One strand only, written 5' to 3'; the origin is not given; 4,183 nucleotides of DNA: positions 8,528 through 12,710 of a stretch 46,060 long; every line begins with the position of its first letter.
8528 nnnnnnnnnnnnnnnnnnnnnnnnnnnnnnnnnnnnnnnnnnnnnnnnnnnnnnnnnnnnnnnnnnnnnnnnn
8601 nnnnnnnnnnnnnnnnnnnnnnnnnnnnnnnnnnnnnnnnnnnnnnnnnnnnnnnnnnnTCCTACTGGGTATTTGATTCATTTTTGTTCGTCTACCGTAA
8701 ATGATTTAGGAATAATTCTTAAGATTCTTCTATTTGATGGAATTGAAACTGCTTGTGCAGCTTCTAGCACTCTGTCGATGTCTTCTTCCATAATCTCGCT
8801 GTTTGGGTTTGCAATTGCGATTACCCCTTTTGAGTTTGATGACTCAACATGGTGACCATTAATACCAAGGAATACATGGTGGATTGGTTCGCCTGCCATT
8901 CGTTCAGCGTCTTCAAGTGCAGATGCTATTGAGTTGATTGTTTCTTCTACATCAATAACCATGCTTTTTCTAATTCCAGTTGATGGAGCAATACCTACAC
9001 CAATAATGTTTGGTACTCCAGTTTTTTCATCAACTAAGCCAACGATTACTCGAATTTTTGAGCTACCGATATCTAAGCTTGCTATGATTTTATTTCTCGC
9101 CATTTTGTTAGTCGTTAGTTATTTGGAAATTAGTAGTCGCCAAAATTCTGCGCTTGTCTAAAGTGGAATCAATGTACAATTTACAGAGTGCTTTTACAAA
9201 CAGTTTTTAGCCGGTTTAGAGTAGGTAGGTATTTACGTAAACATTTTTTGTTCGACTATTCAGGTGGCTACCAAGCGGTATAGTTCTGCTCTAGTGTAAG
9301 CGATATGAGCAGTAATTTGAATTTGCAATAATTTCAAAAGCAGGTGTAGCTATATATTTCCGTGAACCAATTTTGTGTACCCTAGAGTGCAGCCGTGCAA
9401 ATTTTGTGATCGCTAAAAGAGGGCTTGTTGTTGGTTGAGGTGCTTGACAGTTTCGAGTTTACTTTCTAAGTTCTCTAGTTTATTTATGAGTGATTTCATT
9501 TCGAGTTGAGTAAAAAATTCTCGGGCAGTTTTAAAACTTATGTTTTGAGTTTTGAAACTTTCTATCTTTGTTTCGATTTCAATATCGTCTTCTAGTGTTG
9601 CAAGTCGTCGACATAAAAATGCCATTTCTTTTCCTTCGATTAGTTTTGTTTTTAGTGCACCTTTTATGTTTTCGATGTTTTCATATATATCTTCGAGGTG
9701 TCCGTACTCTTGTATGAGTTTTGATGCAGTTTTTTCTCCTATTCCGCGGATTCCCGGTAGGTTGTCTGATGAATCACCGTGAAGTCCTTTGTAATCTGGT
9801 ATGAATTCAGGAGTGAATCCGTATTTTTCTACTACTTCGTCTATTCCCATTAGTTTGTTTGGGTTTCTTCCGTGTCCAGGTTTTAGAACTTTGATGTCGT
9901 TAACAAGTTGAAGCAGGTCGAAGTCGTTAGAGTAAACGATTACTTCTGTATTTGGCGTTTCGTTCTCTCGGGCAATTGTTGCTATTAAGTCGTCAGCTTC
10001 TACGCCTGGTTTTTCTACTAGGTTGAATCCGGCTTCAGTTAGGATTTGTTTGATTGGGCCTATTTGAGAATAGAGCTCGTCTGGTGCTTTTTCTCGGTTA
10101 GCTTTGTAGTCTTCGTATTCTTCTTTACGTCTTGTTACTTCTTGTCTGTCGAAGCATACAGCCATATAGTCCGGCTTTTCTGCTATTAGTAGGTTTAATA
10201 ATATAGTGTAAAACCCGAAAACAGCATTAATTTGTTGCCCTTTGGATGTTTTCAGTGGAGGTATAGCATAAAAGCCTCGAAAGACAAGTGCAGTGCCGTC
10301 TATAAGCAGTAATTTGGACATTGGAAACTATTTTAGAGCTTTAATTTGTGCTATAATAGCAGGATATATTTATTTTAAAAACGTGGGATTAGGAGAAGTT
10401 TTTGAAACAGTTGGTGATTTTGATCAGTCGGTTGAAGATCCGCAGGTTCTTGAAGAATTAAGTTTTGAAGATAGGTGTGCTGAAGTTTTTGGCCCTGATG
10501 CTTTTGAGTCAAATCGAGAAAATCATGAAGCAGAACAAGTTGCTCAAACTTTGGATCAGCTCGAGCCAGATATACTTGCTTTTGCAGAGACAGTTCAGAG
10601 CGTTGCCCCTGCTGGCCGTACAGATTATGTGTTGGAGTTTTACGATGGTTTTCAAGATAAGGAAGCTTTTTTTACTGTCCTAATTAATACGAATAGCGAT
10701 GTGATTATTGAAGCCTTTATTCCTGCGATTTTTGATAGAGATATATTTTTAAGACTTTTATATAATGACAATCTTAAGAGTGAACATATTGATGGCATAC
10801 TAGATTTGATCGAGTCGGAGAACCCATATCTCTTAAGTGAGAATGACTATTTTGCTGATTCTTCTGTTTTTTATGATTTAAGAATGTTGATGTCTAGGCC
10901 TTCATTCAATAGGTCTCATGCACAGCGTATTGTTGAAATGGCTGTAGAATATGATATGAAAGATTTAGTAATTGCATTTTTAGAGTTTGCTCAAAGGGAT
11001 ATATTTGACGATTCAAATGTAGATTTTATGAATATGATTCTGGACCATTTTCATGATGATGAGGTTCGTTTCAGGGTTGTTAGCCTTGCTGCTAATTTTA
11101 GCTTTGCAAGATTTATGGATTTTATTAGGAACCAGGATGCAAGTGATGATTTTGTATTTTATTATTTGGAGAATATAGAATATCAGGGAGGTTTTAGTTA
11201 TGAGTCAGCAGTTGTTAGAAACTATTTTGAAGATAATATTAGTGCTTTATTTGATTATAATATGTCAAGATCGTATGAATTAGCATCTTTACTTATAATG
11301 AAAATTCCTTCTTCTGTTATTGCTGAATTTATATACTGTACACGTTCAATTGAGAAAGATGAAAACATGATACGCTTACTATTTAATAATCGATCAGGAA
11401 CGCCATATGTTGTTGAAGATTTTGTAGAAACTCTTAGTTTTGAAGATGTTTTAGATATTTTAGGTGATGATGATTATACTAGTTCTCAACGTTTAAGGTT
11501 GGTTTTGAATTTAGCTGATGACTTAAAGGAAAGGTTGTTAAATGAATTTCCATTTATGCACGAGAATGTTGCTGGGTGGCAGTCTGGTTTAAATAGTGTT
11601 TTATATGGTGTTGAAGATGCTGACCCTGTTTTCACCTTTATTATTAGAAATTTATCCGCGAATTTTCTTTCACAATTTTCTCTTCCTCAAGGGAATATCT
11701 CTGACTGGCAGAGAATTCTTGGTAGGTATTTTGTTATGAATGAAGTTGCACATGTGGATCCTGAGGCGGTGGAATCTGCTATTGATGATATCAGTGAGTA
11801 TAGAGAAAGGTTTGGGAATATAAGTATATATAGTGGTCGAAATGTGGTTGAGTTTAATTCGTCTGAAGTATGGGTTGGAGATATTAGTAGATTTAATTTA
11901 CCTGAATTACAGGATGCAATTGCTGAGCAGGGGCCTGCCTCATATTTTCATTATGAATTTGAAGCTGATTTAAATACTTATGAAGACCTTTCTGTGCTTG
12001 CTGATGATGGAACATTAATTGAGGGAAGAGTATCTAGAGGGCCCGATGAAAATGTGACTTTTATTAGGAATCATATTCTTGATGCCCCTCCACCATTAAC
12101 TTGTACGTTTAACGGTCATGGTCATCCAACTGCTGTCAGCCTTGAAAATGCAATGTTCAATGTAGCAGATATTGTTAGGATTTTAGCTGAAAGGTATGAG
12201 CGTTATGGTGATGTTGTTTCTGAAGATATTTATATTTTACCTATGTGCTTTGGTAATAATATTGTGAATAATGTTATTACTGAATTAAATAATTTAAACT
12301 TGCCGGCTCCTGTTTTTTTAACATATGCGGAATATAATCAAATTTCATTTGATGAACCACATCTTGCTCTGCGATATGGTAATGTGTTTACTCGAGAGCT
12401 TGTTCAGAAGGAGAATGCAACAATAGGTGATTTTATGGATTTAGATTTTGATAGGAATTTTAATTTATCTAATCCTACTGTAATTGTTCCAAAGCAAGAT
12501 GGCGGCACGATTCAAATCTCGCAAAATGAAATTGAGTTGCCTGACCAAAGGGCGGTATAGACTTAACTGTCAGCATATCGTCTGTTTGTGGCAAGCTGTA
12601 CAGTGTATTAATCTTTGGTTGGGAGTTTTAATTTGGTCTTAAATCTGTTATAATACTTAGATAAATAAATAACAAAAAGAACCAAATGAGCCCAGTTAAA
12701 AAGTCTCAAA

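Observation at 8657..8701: Essential gene ftsA carries one in-frame UGA at the position of a glycine in E. coli FtsA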

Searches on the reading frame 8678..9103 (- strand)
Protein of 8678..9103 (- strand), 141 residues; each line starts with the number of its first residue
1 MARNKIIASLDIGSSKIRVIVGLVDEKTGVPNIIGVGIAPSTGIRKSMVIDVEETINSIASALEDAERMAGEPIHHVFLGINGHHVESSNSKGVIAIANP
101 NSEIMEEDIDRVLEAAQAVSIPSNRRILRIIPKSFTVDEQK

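Call 15: find_encoding_contigs(protein=window:8678-9103:-, flank=10000, max_places=10)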
Protein window:8678-9103:- (141 aa): no gene with exactly this product is on record in the collection.

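Call 43: search_protein_families(library=pfam, proteins=[window:8678-9103:-])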
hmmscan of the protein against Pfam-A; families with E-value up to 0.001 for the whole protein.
window:8678-9103:- (141 aa): 2 families
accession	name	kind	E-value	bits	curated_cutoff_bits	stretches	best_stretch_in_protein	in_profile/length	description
PF02491.25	SHS2_FTSA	-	7.1e-18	65.2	25.4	1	83-141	1-58/79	SHS2 domain inserted in FTSA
PF14450.12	FtsA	-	0.00028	21.7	31.8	1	9-70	2-52/127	Cell division protein FtsA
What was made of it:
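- The cut is inside the SHS2/1C domain: the N-terminal fragment matches profile positions 1-58 of 79 (call 43).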

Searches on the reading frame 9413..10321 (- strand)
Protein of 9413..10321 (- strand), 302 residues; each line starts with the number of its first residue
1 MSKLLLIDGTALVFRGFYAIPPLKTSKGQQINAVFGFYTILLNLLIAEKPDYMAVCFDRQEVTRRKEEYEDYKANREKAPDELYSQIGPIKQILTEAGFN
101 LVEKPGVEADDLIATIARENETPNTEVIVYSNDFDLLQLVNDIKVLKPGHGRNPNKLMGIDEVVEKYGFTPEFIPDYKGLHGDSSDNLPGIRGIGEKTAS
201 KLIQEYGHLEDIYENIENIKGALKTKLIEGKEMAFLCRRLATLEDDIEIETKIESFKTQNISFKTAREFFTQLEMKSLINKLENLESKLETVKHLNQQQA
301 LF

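Call 21: find_encoding_contigs(protein=window:9413-10321:-, flank=10000, max_places=10)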
Protein window:9413-10321:- (302 aa): 2 contigs read that carry it; 2 places shown.
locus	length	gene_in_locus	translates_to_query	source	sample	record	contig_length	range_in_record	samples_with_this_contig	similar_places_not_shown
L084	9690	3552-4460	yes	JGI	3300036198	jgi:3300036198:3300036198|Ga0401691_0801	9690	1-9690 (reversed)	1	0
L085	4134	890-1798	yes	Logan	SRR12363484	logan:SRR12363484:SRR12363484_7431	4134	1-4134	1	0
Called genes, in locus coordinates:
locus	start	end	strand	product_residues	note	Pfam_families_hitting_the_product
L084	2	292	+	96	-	?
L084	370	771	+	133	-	PF18895:T4SS_pilin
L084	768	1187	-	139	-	-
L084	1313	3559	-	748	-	-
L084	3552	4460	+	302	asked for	PF02739:5_3_exonuc_N, PF01367:5_3_exonuc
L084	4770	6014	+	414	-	PF02491:SHS2_FTSA, PF06723:MreB_Mbl, PF11104:PilM_2 (weak), PF06277:EutA (weak), PF14450:FtsA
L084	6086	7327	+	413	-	PF00091:Tubulin, PF12327:FtsZ_C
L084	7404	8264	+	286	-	PF02388:FemAB, PF13480:Acetyltransf_6, PF02388:FemAB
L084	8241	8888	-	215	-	PF04542:Sigma70_r2, PF08281:Sigma70_r4_2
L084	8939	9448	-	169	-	PF01327:Pep_deformylase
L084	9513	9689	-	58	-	?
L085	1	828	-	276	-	?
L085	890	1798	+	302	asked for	PF02739:5_3_exonuc_N, PF01367:5_3_exonuc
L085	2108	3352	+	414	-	PF02491:SHS2_FTSA, PF06723:MreB_Mbl, PF11104:PilM_2 (weak), PF06277:EutA (weak), PF14450:FtsA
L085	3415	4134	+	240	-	?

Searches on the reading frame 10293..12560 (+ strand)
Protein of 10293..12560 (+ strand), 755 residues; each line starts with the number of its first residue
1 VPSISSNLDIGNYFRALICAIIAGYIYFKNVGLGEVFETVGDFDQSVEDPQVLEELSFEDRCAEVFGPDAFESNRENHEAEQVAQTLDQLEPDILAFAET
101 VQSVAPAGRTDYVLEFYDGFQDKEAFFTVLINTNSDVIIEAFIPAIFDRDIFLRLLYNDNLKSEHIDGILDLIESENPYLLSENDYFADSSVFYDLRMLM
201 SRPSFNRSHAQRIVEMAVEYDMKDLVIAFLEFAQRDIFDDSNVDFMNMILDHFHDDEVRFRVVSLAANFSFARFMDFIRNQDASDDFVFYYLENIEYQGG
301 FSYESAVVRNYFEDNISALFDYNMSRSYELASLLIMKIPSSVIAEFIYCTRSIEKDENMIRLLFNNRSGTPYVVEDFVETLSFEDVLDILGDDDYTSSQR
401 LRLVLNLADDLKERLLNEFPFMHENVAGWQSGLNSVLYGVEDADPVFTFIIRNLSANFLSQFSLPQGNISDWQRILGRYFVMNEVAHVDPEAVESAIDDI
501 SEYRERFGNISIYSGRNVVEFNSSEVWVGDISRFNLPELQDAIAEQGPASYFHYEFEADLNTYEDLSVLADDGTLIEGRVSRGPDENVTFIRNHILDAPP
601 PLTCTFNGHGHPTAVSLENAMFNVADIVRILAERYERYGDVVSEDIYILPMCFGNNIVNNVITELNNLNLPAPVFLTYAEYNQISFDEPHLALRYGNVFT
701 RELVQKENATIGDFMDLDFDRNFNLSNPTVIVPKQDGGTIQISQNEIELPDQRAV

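Call 19: find_encoding_contigs(protein=window:10293-12560:+, flank=10000, max_places=10)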
Protein window:10293-12560:+ (755 aa): no gene with exactly this product is on record in the collection.
